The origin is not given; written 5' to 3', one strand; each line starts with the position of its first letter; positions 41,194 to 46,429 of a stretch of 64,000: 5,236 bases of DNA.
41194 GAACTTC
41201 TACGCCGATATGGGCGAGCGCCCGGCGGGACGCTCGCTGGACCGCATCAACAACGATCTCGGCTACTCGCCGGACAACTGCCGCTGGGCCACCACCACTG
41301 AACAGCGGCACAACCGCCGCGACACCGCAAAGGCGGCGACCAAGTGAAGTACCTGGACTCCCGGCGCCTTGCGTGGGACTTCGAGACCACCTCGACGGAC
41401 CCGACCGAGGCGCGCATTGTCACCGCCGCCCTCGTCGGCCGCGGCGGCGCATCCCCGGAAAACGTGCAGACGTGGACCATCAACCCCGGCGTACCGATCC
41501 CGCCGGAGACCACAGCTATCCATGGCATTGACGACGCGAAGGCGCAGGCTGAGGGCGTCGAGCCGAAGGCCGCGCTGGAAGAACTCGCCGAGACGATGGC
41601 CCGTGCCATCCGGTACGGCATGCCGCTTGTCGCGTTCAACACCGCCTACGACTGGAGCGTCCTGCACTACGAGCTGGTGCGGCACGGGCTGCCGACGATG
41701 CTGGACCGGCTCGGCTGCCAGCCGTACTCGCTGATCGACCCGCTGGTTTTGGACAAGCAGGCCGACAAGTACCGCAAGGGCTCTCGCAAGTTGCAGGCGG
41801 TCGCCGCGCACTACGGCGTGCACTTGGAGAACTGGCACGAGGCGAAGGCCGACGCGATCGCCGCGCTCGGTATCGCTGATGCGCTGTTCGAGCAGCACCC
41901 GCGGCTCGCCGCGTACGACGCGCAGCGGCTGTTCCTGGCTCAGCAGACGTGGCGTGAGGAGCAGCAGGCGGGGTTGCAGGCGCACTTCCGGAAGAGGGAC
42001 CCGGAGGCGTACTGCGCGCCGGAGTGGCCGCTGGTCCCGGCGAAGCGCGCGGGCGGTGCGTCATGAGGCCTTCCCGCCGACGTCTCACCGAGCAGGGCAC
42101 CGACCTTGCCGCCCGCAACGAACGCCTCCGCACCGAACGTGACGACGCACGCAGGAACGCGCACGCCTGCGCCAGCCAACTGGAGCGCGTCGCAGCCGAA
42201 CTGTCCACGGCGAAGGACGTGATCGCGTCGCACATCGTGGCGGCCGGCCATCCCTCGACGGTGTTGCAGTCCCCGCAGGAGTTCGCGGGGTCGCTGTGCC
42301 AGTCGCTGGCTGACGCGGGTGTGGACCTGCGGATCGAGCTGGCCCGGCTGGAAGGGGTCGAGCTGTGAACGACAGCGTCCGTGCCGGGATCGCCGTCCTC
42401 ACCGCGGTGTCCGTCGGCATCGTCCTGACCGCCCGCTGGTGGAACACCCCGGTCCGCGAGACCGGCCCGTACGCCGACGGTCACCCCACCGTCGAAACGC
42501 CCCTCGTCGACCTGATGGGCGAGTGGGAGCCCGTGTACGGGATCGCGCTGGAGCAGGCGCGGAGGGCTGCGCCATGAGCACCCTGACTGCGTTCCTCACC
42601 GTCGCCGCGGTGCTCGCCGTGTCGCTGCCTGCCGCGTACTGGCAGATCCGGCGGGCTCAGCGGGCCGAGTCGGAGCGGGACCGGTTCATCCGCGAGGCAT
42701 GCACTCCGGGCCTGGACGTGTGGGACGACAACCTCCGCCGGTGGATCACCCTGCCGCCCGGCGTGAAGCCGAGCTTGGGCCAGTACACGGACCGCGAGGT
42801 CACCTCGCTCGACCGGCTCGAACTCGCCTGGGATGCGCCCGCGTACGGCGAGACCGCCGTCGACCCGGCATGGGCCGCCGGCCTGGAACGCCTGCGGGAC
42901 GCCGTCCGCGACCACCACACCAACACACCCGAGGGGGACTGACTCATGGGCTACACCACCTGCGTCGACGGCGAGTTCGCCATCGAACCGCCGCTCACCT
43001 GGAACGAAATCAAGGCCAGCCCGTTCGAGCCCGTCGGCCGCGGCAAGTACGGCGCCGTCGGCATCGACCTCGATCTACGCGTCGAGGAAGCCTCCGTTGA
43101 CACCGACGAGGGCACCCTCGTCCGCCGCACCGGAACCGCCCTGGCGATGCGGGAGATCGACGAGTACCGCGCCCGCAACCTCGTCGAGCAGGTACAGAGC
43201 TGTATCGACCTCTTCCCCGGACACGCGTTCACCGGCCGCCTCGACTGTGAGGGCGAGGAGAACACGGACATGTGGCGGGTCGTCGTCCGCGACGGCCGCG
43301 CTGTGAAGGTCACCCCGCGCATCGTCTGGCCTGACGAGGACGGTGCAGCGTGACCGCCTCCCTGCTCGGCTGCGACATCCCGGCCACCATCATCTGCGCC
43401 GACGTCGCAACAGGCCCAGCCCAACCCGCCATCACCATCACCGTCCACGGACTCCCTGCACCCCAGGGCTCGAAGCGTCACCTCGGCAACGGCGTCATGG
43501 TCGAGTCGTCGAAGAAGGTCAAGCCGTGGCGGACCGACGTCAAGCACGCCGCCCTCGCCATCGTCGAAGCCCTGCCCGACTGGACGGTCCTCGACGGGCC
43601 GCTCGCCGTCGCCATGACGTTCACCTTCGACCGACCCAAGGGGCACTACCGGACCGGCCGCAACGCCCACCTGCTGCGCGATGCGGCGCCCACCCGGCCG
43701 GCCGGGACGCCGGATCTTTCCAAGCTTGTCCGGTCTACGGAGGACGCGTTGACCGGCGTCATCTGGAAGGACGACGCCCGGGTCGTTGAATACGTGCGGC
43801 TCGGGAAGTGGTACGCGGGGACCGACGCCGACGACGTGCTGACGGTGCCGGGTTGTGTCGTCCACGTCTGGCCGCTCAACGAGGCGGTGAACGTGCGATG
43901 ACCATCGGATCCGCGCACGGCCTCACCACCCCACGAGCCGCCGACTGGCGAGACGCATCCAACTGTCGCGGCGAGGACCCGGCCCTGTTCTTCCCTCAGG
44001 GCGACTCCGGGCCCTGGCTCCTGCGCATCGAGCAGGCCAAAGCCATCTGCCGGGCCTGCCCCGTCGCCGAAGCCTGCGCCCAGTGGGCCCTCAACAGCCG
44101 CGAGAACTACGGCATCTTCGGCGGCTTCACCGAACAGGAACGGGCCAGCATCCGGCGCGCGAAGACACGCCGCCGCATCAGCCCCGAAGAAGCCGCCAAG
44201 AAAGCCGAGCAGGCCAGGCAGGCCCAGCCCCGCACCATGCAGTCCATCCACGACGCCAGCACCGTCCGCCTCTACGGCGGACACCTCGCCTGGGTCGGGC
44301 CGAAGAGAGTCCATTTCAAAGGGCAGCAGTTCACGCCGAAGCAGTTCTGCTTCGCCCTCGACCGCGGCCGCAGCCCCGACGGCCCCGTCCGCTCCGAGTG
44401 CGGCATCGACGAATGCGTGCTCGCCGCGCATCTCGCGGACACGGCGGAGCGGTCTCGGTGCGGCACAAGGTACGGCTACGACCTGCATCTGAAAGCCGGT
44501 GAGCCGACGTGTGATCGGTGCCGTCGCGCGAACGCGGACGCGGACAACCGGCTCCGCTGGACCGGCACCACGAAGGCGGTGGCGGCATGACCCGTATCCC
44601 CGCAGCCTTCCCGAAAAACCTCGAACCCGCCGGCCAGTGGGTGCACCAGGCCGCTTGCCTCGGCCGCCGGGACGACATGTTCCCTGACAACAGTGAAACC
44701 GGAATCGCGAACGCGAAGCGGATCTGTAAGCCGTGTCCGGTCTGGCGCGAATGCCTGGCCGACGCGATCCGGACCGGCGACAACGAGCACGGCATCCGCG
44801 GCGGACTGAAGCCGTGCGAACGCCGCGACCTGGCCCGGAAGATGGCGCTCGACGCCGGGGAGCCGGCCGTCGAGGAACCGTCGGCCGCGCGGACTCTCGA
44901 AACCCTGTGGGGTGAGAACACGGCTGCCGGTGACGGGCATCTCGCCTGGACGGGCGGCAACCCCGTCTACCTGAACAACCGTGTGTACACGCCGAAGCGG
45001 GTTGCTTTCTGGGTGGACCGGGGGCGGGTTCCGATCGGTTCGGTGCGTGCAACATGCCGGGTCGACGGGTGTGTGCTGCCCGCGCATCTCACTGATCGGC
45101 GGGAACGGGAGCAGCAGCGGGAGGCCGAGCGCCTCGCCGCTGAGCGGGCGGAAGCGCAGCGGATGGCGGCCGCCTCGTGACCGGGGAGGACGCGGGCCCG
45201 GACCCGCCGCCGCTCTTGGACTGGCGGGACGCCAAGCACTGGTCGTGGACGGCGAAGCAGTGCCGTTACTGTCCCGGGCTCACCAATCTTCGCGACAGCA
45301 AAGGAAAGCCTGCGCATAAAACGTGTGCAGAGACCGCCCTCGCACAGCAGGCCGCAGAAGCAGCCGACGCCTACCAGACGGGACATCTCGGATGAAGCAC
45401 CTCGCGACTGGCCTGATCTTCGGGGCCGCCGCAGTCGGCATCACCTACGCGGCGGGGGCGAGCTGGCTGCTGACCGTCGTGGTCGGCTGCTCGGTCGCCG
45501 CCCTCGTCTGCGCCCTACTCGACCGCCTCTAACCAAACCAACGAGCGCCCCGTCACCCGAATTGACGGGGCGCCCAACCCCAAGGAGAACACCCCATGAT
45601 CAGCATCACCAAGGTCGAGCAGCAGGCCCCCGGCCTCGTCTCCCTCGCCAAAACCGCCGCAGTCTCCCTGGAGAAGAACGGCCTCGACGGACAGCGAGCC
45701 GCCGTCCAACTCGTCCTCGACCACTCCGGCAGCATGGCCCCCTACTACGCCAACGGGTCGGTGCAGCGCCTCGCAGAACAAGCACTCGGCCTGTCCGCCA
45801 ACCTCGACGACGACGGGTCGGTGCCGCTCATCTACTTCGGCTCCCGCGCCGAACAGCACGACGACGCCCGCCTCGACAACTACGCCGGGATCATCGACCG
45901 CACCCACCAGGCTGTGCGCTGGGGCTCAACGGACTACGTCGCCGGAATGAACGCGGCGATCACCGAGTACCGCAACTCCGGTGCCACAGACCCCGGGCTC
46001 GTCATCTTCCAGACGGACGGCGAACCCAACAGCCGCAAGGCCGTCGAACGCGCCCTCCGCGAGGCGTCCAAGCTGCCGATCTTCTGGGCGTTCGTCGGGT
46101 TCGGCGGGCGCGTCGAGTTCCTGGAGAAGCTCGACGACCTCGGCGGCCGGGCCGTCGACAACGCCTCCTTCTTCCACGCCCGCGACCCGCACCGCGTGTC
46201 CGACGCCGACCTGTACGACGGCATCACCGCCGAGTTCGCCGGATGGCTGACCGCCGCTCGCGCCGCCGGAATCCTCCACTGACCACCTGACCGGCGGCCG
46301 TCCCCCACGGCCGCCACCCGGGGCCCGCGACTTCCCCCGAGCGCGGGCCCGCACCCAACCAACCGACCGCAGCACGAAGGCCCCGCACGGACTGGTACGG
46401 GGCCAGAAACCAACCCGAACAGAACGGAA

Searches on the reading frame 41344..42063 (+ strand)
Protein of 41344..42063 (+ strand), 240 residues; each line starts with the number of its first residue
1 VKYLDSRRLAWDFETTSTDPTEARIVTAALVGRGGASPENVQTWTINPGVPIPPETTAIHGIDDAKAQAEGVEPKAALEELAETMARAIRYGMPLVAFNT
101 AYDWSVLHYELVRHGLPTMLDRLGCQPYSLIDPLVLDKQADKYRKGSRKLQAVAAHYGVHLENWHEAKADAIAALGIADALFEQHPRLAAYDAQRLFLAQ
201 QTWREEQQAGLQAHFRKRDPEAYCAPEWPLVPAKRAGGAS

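Call 24: search_protein_families(library=pfam, proteins=[window:41344-42063:+], max_evalue=0.01)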
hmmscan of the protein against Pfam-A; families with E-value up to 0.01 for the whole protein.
window:41344-42063:+ (240 aa): 1 family
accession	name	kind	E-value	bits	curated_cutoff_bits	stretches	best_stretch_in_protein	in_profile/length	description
PF00929.31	RNase_T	-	3.7e-13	50.8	24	1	11-175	3-161/164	Exonuclease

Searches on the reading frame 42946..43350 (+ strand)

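Call 24: search_protein_families(library=pfam, proteins=[window:42946-43350:+], max_evalue=0.01)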
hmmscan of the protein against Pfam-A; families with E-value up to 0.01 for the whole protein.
window:42946-43350:+ (135 aa): 1 family
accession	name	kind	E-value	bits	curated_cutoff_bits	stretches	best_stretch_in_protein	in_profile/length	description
PF19708.4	DUF6205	-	1.6e-26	93.8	27.3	1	1-133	1-135/141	Family of unknown function (DUF6205)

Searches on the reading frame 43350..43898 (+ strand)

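Call 24: search_protein_families(library=pfam, proteins=[window:43350-43898:+], max_evalue=0.01)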
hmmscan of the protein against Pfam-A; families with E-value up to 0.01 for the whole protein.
window:43350-43898:+ (183 aa): 1 family
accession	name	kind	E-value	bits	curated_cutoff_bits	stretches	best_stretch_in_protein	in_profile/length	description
PF05866.16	RusA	-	4.9e-10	40.5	22.8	1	39-157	9-115/124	Endodeoxyribonuclease RusA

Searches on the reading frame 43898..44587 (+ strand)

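Call 24: search_protein_families(library=pfam, proteins=[window:43898-44587:+], max_evalue=0.01)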
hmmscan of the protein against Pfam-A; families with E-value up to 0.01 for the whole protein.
window:43898-44587:+ (230 aa): 1 family
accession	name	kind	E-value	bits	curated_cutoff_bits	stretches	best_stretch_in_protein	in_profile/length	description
PF02467.21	Whib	-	5.7e-23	81.7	23.6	1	17-84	1-64/65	Transcription factor WhiB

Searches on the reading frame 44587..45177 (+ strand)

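Call 25: search_protein_families(library=pfam, proteins=[window:44587-45177:+], max_evalue=0.01)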
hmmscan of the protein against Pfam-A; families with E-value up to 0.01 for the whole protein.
window:44587-45177:+ (197 aa): 1 family
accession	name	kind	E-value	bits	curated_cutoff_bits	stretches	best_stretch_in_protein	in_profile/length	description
PF02467.21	Whib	-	7.6e-14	52.5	23.6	1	18-82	1-65/65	Transcription factor WhiB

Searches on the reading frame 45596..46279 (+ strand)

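Call 25: search_protein_families(library=pfam, proteins=[window:45596-46279:+], max_evalue=0.01)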
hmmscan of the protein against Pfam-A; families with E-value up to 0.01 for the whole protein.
window:45596-46279:+ (228 aa): 3 families
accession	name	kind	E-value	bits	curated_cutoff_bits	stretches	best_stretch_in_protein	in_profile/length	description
PF10138.15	vWA-TerF-like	-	4.9e-60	203.6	29.4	1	34-227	1-200/200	vWA found in TerF C terminus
PF13519.12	VWA_2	-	3.1e-06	28.2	27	1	39-143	3-107/107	von Willebrand factor type A domain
PF00092.34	VWA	-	1.7e-05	25.5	23.8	1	39-197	4-164/174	von Willebrand factor type A domain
